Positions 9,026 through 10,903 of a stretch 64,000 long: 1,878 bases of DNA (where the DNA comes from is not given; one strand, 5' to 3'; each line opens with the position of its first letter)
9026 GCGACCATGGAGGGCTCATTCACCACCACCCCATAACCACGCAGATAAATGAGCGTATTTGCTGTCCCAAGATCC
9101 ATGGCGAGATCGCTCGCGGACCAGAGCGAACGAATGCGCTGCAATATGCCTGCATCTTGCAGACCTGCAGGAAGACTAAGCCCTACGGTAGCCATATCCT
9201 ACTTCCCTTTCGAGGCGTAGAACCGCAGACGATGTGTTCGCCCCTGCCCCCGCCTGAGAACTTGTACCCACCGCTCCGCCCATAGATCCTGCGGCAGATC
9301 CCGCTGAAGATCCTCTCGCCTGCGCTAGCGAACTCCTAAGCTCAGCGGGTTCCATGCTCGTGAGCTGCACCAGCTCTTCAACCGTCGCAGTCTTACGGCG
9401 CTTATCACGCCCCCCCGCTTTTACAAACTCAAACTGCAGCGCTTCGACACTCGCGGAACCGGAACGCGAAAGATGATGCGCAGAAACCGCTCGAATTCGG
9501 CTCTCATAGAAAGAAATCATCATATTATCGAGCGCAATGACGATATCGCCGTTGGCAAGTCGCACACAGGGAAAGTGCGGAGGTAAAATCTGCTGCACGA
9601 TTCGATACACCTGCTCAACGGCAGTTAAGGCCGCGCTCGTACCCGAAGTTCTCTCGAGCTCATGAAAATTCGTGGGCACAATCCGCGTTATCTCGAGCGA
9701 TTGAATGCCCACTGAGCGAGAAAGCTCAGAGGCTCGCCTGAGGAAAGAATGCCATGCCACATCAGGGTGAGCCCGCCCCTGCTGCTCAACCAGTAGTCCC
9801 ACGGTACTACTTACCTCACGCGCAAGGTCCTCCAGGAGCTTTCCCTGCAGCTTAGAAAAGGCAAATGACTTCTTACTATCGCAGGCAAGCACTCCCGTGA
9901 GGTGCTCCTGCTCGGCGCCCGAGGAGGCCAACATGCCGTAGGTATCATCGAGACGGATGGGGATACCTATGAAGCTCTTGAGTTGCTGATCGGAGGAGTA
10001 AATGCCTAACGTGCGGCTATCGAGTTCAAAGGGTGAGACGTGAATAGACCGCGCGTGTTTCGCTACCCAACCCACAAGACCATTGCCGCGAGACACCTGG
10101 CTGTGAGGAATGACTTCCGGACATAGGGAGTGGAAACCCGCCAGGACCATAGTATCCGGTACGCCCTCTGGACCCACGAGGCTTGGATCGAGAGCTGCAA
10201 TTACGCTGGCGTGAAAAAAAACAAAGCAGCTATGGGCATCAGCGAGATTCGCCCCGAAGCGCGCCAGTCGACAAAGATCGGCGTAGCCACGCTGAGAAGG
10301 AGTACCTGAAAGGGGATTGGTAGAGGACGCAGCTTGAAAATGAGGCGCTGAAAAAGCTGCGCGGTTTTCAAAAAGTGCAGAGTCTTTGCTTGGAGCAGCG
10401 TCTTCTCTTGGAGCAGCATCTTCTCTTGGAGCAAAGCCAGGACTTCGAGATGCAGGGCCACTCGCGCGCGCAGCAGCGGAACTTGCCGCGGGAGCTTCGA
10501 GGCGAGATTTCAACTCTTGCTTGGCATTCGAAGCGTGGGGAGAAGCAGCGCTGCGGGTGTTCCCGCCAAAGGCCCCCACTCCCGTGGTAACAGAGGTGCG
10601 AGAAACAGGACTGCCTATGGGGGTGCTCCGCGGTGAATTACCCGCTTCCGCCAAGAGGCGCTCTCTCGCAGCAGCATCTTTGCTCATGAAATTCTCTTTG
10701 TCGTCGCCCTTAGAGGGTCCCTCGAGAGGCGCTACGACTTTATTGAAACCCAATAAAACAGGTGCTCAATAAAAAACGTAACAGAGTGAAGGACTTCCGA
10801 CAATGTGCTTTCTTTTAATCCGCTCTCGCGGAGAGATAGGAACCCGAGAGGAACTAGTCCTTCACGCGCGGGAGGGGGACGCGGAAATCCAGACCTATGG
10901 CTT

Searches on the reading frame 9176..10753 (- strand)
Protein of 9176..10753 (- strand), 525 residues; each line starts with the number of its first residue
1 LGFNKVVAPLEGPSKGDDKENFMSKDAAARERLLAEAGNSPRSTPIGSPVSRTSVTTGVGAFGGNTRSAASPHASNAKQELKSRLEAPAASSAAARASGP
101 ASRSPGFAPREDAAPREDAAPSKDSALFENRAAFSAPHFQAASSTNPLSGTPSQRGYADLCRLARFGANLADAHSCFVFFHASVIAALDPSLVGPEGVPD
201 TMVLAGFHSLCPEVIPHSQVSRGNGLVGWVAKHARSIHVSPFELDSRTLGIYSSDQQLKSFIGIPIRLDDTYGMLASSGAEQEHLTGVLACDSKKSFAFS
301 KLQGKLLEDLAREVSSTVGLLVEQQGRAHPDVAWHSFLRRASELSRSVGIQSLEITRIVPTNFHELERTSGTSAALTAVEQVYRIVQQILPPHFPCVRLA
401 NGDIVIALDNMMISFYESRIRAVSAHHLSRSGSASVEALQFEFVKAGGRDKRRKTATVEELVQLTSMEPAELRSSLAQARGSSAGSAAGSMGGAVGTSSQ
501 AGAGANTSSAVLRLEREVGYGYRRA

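Call 12: search_protein_families(library=pfam, proteins=[window:9176-10753:-], max_evalue=0.00001)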
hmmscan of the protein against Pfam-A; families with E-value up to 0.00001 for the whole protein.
window:9176-10753:- (525 aa): 1 family
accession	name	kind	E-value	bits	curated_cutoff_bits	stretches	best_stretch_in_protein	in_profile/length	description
PF01590.32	GAF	-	4.7e-06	27.6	22.4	1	209-316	38-131/133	GAF domain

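Call 54: search_protein_families(library=ncbifam, proteins=[window:9176-10753:-], max_evalue=0.00001)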
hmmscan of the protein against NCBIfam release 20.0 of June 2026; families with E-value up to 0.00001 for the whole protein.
window:9176-10753:- (525 aa): 0 families
